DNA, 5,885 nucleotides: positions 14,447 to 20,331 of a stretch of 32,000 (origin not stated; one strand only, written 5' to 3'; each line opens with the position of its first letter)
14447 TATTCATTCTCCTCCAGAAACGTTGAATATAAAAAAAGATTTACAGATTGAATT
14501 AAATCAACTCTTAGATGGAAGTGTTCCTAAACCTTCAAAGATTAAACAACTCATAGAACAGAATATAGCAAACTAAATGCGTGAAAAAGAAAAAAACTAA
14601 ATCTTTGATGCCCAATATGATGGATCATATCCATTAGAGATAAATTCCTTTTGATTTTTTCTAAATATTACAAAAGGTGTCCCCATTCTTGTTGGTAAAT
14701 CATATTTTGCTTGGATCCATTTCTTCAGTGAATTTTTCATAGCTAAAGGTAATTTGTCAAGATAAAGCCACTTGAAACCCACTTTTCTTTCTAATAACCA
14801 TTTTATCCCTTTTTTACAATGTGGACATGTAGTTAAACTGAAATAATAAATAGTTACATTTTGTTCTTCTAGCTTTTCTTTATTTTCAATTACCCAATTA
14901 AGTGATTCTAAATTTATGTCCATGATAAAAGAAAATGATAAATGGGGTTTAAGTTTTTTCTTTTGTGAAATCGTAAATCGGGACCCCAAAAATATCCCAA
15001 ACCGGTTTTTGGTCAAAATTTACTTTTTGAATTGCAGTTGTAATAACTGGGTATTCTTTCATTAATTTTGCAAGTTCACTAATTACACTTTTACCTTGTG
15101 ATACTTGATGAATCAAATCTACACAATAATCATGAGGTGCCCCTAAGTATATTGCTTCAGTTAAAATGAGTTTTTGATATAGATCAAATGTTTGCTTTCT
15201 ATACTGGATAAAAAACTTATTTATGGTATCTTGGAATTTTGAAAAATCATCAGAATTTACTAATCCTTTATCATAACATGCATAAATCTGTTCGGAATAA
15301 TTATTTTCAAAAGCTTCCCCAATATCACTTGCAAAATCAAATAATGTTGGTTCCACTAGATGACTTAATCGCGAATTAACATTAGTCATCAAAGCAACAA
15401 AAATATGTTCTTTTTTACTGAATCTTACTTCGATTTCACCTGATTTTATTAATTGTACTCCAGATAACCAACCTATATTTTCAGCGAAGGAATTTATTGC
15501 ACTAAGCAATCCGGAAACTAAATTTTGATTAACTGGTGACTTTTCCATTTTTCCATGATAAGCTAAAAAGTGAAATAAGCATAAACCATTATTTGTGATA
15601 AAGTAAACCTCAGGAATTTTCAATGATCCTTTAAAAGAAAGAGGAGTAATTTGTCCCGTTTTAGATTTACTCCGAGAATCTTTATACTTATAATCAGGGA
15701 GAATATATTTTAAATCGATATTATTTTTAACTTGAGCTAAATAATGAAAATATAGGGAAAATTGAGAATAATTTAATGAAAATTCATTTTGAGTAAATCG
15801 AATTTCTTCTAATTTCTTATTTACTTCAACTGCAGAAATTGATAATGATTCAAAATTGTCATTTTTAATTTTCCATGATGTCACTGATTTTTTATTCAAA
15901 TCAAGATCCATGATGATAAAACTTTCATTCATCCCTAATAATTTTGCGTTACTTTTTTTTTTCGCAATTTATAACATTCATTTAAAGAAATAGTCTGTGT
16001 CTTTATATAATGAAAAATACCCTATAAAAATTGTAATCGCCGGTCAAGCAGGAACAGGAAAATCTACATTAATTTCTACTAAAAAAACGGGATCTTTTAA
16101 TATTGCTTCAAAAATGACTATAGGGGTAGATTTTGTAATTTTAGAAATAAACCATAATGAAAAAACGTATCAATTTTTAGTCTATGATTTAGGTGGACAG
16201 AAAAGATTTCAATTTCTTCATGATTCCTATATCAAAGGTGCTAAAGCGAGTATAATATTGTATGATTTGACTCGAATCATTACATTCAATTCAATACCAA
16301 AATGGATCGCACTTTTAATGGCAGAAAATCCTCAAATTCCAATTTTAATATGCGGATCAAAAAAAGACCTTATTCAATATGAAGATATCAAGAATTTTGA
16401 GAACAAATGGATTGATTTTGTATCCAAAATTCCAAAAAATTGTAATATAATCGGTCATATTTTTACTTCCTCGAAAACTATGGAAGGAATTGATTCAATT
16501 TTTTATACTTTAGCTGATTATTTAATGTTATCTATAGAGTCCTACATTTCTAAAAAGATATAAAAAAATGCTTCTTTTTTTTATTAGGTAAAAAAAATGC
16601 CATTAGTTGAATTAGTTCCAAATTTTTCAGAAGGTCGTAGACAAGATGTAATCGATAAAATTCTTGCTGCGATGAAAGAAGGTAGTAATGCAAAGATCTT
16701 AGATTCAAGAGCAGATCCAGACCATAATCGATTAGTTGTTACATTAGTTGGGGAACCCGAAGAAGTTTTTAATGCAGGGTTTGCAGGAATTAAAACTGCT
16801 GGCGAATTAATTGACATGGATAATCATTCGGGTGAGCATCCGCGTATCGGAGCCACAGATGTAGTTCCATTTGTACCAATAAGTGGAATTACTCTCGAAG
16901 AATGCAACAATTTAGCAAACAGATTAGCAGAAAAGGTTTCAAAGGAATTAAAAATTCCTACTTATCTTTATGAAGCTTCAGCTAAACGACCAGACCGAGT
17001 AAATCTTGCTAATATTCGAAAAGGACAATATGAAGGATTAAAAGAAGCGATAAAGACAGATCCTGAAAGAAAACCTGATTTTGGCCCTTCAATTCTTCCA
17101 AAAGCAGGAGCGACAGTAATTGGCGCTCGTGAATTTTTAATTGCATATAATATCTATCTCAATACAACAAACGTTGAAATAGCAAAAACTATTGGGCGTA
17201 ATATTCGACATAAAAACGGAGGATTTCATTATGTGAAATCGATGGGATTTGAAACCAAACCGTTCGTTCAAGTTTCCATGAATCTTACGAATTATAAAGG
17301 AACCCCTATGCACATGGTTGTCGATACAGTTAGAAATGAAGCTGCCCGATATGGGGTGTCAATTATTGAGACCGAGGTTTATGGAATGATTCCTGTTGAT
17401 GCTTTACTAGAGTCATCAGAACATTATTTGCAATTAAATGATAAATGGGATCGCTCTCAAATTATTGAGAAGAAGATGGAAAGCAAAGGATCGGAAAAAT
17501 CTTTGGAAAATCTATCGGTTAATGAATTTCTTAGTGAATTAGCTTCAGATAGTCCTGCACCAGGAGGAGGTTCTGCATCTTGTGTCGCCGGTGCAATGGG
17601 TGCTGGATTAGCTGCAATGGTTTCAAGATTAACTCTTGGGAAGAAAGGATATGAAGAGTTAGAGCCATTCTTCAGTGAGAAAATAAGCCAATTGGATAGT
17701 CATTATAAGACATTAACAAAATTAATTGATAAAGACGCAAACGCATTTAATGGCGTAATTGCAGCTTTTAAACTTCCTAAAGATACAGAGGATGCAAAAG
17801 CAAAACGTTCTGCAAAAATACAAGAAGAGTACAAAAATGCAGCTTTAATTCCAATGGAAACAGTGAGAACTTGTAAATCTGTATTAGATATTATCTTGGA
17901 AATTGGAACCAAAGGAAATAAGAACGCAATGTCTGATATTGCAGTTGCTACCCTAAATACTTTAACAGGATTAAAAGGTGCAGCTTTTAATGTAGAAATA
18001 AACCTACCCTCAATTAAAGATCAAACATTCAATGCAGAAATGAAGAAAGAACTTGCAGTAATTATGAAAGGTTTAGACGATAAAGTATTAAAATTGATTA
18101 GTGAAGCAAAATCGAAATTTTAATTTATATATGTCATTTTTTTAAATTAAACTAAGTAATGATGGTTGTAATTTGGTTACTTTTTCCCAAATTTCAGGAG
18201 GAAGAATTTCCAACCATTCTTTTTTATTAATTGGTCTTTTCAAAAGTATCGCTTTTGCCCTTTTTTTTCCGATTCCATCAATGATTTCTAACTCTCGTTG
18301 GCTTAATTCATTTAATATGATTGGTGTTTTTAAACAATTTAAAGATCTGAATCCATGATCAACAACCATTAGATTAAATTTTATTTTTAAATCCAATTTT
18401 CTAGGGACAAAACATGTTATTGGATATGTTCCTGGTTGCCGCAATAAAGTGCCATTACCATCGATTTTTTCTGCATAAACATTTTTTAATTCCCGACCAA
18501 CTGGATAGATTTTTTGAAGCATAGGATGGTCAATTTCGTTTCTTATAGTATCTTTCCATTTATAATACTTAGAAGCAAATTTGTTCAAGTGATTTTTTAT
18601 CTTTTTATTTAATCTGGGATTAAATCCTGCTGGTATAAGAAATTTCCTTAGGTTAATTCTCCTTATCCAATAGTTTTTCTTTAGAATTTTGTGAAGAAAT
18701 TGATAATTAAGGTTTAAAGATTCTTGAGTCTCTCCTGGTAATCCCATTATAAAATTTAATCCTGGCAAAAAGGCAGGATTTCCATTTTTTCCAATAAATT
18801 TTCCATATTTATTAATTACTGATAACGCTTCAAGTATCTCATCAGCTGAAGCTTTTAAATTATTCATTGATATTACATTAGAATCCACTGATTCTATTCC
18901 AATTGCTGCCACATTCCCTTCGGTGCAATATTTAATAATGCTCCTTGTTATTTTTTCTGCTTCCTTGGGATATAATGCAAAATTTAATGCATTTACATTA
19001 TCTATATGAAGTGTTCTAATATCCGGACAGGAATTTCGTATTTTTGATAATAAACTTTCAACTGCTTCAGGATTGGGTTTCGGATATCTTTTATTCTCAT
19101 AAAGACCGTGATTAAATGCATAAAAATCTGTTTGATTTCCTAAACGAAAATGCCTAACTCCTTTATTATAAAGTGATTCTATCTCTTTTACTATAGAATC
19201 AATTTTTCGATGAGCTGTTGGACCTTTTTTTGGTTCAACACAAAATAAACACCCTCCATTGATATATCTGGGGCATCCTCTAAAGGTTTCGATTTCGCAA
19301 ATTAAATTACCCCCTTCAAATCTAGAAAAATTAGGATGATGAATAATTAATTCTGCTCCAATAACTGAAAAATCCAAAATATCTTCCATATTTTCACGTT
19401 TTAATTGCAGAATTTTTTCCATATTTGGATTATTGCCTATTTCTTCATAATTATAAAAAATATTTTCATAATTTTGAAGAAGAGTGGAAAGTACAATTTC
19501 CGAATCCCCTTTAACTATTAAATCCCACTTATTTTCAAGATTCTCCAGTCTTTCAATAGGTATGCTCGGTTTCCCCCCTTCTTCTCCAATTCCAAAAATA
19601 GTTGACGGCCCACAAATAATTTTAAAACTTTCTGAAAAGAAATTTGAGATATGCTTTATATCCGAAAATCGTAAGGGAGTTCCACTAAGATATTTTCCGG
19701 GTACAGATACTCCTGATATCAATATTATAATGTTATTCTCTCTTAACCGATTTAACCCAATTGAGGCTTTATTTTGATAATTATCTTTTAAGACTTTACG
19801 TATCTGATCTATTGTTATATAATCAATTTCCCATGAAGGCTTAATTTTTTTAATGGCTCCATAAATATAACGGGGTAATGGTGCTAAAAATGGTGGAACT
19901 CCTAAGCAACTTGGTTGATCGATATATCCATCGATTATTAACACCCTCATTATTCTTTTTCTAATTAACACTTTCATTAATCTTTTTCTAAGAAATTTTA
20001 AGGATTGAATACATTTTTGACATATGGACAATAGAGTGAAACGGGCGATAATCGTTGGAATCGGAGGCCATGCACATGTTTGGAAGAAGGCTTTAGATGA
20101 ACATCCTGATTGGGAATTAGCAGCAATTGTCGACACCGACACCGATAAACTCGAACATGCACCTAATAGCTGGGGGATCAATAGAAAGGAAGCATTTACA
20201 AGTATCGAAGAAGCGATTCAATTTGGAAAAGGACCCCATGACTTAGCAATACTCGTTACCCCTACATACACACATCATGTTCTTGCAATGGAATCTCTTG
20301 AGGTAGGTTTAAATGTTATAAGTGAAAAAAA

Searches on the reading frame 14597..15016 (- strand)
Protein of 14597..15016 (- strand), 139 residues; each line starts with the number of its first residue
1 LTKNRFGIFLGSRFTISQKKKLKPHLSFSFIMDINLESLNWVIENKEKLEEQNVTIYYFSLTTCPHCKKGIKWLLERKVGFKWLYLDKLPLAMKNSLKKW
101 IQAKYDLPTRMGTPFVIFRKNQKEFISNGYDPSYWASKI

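Call 40: search_protein_families(library=pfam, proteins=[window:14597-15016:-], max_evalue=0.001)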
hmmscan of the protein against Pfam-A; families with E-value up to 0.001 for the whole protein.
window:14597-15016:- (139 aa): 1 family
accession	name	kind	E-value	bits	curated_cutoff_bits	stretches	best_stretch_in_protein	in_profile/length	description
PF00462.30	Glutaredoxin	-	0.00012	22.7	22.9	1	57-100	2-44/60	Glutaredoxin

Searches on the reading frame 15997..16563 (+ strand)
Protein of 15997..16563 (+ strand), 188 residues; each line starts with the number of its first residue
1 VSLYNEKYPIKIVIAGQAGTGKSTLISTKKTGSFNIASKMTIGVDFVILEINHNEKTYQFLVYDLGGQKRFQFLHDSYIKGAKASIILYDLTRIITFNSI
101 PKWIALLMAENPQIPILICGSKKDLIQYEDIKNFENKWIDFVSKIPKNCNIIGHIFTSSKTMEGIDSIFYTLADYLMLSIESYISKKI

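Call 41: search_protein_families(library=pfam, proteins=[window:15997-16563:+], max_evalue=0.001)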
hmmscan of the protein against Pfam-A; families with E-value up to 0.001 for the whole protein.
window:15997-16563:+ (188 aa): 7 families
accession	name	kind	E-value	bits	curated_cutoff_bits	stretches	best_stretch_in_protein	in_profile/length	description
PF00071.28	Ras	-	1.5e-28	99.9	21.6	1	11-174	1-158/162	Ras family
PF08477.19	Roc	-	5.3e-22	78.7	27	1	11-124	1-119/119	Ras of Complex, Roc, domain of DAPkinase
PF00025.27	Arf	-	1.4e-09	38.2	22.3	1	6-135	11-137/174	ADP-ribosylation factor family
PF03029.23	ATP_bind_1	-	2.1e-05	24.9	27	0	44-137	79-177/240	Conserved hypothetical ATP binding protein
PF03193.22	RsgA_GTPase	-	5.6e-05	23.5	30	0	12-28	109-125/174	RsgA GTPase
PF00009.33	GTP_EFTU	-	0.00041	20.4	26.5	0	40-176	55-186/188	Elongation factor Tu GTP binding domain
PF01926.29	MMR_HSR1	-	0.0009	19.8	21.9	0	11-91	1-83/113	50S ribosome-binding GTPase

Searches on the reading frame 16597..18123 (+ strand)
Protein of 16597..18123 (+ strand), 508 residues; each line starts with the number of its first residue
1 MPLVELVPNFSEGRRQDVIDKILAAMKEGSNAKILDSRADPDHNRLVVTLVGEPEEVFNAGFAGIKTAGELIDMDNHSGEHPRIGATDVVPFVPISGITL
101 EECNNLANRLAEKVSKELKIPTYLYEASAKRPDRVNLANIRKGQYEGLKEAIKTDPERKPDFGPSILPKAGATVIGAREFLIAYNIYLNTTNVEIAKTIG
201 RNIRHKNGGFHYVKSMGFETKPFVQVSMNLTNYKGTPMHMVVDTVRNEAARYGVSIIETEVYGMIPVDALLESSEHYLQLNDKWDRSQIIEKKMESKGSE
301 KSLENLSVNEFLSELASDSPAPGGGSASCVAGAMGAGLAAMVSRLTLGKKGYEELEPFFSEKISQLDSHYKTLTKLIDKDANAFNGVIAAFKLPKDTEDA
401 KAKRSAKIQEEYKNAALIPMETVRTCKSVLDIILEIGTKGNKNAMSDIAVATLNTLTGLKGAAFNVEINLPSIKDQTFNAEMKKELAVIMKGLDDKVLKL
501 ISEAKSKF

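Call 41: search_protein_families(library=pfam, proteins=[window:16597-18123:+], max_evalue=0.001)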
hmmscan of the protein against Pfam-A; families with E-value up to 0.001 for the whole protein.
window:16597-18123:+ (508 aa): 3 families
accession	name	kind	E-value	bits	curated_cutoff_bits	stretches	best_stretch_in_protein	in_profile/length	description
PF07837.17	FTCD_N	-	3.4e-68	229.3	27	1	3-178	1-176/176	Formiminotransferase domain, N-terminal subdomain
PF04961.17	FTCD_C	-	9.2e-65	218.2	24.5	1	307-486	1-180/182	Formiminotransferase-cyclodeaminase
PF02971.19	FTCD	-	8.4e-23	81.3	24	1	180-293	1-124/145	Formiminotransferase domain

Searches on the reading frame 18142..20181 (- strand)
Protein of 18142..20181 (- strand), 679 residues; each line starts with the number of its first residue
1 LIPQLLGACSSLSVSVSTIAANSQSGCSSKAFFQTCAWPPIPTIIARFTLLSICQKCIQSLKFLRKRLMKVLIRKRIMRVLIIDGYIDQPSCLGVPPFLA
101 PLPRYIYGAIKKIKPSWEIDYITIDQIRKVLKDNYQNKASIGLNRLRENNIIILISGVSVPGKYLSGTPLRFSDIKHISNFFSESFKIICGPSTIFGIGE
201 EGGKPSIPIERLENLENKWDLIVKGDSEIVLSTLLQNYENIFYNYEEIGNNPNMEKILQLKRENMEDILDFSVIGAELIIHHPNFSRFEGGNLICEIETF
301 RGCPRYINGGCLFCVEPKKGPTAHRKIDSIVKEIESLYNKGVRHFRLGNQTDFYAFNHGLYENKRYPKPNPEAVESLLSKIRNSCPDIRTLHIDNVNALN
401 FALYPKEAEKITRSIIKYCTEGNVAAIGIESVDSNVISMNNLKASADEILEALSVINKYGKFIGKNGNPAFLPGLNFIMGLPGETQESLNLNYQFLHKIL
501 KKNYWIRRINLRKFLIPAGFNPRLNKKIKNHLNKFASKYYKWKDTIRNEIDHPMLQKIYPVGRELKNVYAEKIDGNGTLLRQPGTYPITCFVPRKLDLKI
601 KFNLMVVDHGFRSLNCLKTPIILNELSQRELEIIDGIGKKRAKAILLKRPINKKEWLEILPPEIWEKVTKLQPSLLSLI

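Call 41: search_protein_families(library=pfam, proteins=[window:18142-20181:-], max_evalue=0.001)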
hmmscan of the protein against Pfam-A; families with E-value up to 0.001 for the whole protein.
window:18142-20181:- (679 aa): 1 family
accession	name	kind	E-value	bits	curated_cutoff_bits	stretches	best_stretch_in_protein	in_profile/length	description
PF04055.27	Radical_SAM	-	3.8e-09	37.4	29.5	1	298-489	2-159/166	Radical SAM superfamily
